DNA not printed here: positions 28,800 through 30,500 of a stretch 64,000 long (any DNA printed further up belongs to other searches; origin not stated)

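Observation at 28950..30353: Single-chain primase: PriS catalytic domain fused to the Fe-S PriL-CTD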

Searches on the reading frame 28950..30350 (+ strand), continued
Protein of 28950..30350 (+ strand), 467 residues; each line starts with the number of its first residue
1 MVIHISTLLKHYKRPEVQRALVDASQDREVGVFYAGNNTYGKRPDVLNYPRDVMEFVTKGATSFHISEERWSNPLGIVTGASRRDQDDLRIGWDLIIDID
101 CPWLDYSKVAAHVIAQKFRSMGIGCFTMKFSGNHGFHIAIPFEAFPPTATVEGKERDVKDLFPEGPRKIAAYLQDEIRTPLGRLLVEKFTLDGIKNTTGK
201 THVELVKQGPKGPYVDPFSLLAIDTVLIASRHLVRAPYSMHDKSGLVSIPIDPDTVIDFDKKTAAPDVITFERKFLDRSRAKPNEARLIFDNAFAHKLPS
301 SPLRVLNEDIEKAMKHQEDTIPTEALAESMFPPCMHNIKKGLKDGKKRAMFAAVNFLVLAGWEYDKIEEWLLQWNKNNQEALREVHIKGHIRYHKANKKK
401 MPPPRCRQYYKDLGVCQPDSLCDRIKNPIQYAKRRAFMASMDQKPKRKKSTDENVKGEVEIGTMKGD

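Call 31: predict_structure(alignment_id=A1)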
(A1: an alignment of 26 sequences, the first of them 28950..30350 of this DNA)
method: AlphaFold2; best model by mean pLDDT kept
length: 467 residues; sequences in the alignment: 26
mean_pLDDT: 84.6   pTM: 0.63
mean pLDDT of the five models: 84.6, 83.1, 81.6, 80.3, 80.2
residues with pLDDT >= 90: 272; 70-90: 115; 50-70: 39; < 50: 41
segments of 3 or more residues with pLDDT < 50: 228-230, 300-318, 450-467
pLDDT, mean of each block of 10 residues (from residue 1): 86 95 90 78 74 92 90 70 80 93 95 97 97 94 96 92 90 93 96 96 92 92 68 86 93 96 94 92 96 78 42 44 84 93 90 92 95 94 93 81 72 86 84 87 60 41 41
secondary structure, 60 per line:
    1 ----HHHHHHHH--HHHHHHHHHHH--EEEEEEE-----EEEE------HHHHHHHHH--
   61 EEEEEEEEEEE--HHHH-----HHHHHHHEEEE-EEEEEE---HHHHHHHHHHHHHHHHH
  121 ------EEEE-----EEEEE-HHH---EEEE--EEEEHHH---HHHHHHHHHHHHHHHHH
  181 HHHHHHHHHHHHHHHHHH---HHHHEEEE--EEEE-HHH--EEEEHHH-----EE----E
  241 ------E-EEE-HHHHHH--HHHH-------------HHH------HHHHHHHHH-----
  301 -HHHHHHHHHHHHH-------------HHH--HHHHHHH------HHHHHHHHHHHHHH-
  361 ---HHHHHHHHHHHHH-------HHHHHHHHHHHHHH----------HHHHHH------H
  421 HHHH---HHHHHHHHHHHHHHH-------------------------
elements in order: H5-12 H15-25 E28-34 E40-43 H50-58 E61-71 H74-77 H83-89 E90-93 E95-100 H104-120 E127-130 E136-140 E148-151 E154-157 H164-198 H202-205 E206-209 E212-215 E222-225 E249-251 H253-258 H261-264 H287-295 H302-314 H333-339 H346-359 H364-376 H384-397 H408-413 H420-424 H428-442

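Call 33: search_protein_representatives(protein=window:28950-30350:+)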
Query: 467 residues. Proteins with E-value up to 0.001 (for the whole library): 661; up to 1e-10: 484; up to 1e-30: 288. The best 150 are listed.
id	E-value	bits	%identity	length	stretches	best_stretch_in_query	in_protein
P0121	7.0e-124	430.8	48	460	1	5-457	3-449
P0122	2.0e-119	416.1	47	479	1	3-455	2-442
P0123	2.6e-119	415.8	51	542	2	215-454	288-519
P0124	6.6e-117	407.8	50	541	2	216-449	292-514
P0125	1.4e-115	403.5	44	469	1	4-455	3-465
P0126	3.8e-113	395.5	47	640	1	6-436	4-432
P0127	4.6e-113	395.2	46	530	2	214-450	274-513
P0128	1.4e-112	393.6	48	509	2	214-447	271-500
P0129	5.1e-112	391.7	48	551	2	220-459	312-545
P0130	1.5e-111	390.2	48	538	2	219-452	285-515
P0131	1.6e-110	386.8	45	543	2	214-439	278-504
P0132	6.2e-110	384.9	45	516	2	214-452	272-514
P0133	2.9e-109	382.7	45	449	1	3-448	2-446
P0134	3.2e-109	382.5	48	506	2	222-452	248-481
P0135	4.7e-109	382.0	45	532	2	215-444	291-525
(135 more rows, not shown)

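Call 34: fold_search(model_id=the predicted structure, library=pdb)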
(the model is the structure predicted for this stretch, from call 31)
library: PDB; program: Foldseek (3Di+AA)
matches with E <= 10: 127; with E <= 0.001: 62
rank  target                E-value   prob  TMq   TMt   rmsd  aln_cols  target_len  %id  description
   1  6sa0_A                6.1e-08  1.00  0.38  0.52   6.7       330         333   14  Ternary complex of Prim-PolC from Mycobacterium smegmatis with 2nt gapped DNA and UpNHpp (released 2020-11-18)
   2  6sa1_D                7.2e-08  1.00  0.34  0.47  13.3       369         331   14  Post catalytic complex of Prim-PolC from Mycobacterium smegmatis with gapped DNA and 3'-dUTP (released 2020-11-18)
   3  5op0_B                2.2e-07  1.00  0.36  0.49   8.2       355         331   14  Structure of Prim-PolC from Mycobacterium smegmatis (released 2017-11-15)
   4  6sa1_A                2.6e-07  1.00  0.34  0.47   9.3       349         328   15  Post catalytic complex of Prim-PolC from Mycobacterium smegmatis with gapped DNA and 3'-dUTP (released 2020-11-18)
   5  5op0_A                5.5e-07  1.00  0.37  0.50   8.2       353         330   15  Structure of Prim-PolC from Mycobacterium smegmatis (released 2017-11-15)
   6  6r4s_A                5.8e-07  1.00  0.34  0.40  11.3       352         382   16  Crystal structure of the Pri1 subunit of human primase bound to ATP (released 2019-09-11)
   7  4bpx_A                9.0e-07  1.00  0.32  0.38  19.2       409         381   14  Crystal structure of human primase in complex with the primase- binding motif of DNA polymerase alpha (released 2013-09-25)
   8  6r4u_A                9.5e-07  1.00  0.33  0.40  17.4       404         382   15  Crystal structure of the Pri1 subunit of human primase bound to fludarabine triphosphate (released 2019-09-11)
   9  5dmu                  1.1e-06  1.00  0.32  0.47   7.1       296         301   14  Structure of the NHEJ polymerase from Methanocella paludicola (released 2015-10-07)
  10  6r4t_A                2.0e-06  1.00  0.33  0.39  18.3       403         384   15  Crystal structure of the Pri1 subunit of human primase bound to vidarabine triphosphate (released 2019-09-11)
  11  6r5e_A                2.1e-06  1.00  0.33  0.39  17.9       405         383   15  Crystal structure of the Pri1 subunit of human primase bound to 2F-ATP (released 2019-09-11)
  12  8g9f_D                2.6e-06  1.00  0.35  0.41  17.6       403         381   13  Complete auto-inhibitory complex of Xenopus laevis DNA polymerase alpha-primase (released 2023-04-12)
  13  6r4u_E                2.6e-06  1.00  0.33  0.39  18.2       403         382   15  Crystal structure of the Pri1 subunit of human primase bound to fludarabine triphosphate (released 2019-09-11)
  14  4bpw_A                2.8e-06  1.00  0.33  0.39  16.6       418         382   14  Crystal structure of human primase bound to UTP (released 2013-09-25)
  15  4bpx_C                2.8e-06  1.00  0.32  0.39  18.5       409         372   14  Crystal structure of human primase in complex with the primase- binding motif of DNA polymerase alpha (released 2013-09-25)
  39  1zt2_C                4.6e-05  1.00  0.30  0.41   9.5       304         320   17  Heterodimeric structure of the core primase. (released 2005-11-08)
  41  9f28_A                6.6e-05  1.00  0.33  0.44  15.1       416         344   13  Crystal structure of the heterodimeric primase from pyrococcus abyssi (deletion of the PriL-CTD domain) (released 2024-12-04)
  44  1zt2_A                9.2e-05  1.00  0.29  0.40   9.0       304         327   15  Heterodimeric structure of the core primase. (released 2005-11-08)
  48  1g71_A                1.5e-04  1.00  0.33  0.44  15.6       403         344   15  CRYSTAL STRUCTURE OF PYROCOCCUS FURIOSUS DNA PRIMASE (released 2001-01-10)
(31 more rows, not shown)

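Call 41: find_related_loci(query=A1, collection=genome_contigs, flank=3000)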
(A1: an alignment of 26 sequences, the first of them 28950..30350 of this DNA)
Query A1 (467 aa) in genome_contigs; peptide patterns used: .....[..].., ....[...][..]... (x = any residue, [..] = any of these).
600 stretches matched a pattern (row limit reached: there are more); 567 encode a relative of the query (tblastn E <= 1e-3); the best 80 are kept; 80 distinct loci.
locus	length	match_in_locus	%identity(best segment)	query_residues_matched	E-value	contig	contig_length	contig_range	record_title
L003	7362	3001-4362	74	2-454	0e+0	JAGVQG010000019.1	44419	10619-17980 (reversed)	MAG: archaeon isolate DeMMO3_20 c_000000020386, whole genome shotgun sequence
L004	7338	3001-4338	52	1-456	9e-152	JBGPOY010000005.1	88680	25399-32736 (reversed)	MAG: Candidatus Nanoarchaeia archaeon isolate OBJ2_061818_050_27 k141_3250567_length_88680_cov_11.0000, whole genome sho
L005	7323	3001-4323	51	3-453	8e-143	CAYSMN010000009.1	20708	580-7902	MAG TPA_asm: uncultured Methanosarcinales archaeon isolate SRP119689_co1_35 genome assembly, contig: NODE_3430_length_20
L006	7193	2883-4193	50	3-452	4e-142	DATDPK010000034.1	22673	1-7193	MAG TPA_asm: Candidatus Nanoarchaeia archaeon isolate SMAG_U7919 k141_1223540, whole genome shotgun sequence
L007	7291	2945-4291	48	2-448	9e-141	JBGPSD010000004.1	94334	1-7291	MAG: Candidatus Nanoarchaeia archaeon isolate OBJ1_062018_130_26 k141_18463_length_94334_cov_11.0000, whole genome shotg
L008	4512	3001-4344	48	2-448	4e-139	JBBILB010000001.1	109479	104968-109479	MAG: Candidatus Woesearchaeota archaeon isolate PGS172224_bin_2 NODE_96_length_109479_cov_2.84032, whole genome shotgun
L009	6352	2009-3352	48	1-455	1e-137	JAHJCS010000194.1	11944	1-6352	MAG: Nanoarchaeota archaeon isolate Modern_marine.mb.317 Modern_marine.mb.317_k141_1901013, whole genome shotgun sequenc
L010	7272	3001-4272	50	3-438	7e-137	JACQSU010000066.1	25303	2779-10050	MAG: Candidatus Woesearchaeota archaeon isolate NC_groundwater_1393_Ag_S-0.2um_49_28 S_p2_S4_coassembly_k141_3139546, wh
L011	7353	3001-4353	50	3-450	1e-136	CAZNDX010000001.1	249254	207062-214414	MAG TPA_asm: uncultured Methanosarcinales archaeon isolate binchicken_co130_36 genome assembly, contig: NODE_84_length_2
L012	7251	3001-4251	50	1-432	2e-135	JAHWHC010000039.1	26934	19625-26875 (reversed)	MAG: Candidatus Woesearchaeota archaeon isolate FT1_425 k127_25264557, whole genome shotgun sequence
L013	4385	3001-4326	47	2-441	3e-135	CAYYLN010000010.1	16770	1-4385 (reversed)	MAG TPA_asm: uncultured Methanosarcinales archaeon isolate binchicken_co38_1403 genome assembly, contig: NODE_7246_lengt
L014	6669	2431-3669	51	6-432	2e-134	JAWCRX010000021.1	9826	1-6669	MAG: Candidatus Woesearchaeota archaeon isolate JZ-2_202007_bins_72 JZ-2_202007_bins_72_scaffold_21, whole genome shotgu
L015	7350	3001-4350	45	2-449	4e-134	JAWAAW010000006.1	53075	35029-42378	MAG: Candidatus Woesearchaeota archaeon isolate JZ-4_201709_bins_170 JZ-4_201709_bins_170_scaffold_6, whole genome shotg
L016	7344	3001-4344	45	2-447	5e-134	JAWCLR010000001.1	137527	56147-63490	MAG: Candidatus Woesearchaeota archaeon isolate JZ-2_201705_bins_23 JZ-2_201705_bins_23_scaffold_1, whole genome shotgun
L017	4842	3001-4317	48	3-448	4e-134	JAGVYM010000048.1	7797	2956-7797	Candidatus Woesearchaeota archaeon isolate RIFCSPLOWO2_01_FULL_45_21 rifcsplowo2_01_scaffold_26055, whole genome shotgun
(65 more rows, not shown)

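Call 44: search_solved_structures(query=A1, max_evalue=1, show_alignments=0)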
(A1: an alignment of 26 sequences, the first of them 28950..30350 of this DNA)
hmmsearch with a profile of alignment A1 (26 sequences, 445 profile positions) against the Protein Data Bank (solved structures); distinct sequences matched with E-value up to 1: 22.
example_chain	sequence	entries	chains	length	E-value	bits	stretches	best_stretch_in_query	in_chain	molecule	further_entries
9f26_B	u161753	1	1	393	5.6e-08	35.4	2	389-435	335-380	DNA primase large subunit PriL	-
6r4s_A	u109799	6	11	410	0.0011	21.3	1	163-257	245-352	DNA primase small subunit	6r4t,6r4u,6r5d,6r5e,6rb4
8vy3_A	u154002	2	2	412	0.0011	21.3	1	163-257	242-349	DNA primase small subunit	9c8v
8d0b_D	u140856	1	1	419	0.0011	21.3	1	163-257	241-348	DNA primase small subunit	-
4rr2_A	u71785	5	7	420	0.0011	21.2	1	163-257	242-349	DNA primase small subunit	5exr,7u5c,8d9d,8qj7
4bpu_A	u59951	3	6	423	0.0011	21.2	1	163-257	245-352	DNA PRIMASE SMALL SUBUNIT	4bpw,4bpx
4mhq_A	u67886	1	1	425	0.0011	21.2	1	163-257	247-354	DNA primase small subunit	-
8d0k_D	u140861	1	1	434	0.0012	21.2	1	163-257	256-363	DNA primase small subunit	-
7opl_C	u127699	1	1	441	0.0012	21.1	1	163-257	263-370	DNA primase small subunit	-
8b9d_O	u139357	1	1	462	0.0014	20.9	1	163-257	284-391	DNA primase small subunit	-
4lik_A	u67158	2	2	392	0.0017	20.6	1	163-253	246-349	DNA primase small subunit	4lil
7uy8_C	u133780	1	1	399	0.0019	20.5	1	155-252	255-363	DNA primase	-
8g9f_D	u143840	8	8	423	0.019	17.2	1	222-254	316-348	DNA primase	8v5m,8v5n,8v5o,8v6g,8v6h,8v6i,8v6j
1zt2_A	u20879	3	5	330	0.052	15.7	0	216-241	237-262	DNA primase small subunit | DNA primase small subunit PriS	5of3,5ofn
6hr7_A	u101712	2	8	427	0.3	13.2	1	179-292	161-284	HMG-CoA reductase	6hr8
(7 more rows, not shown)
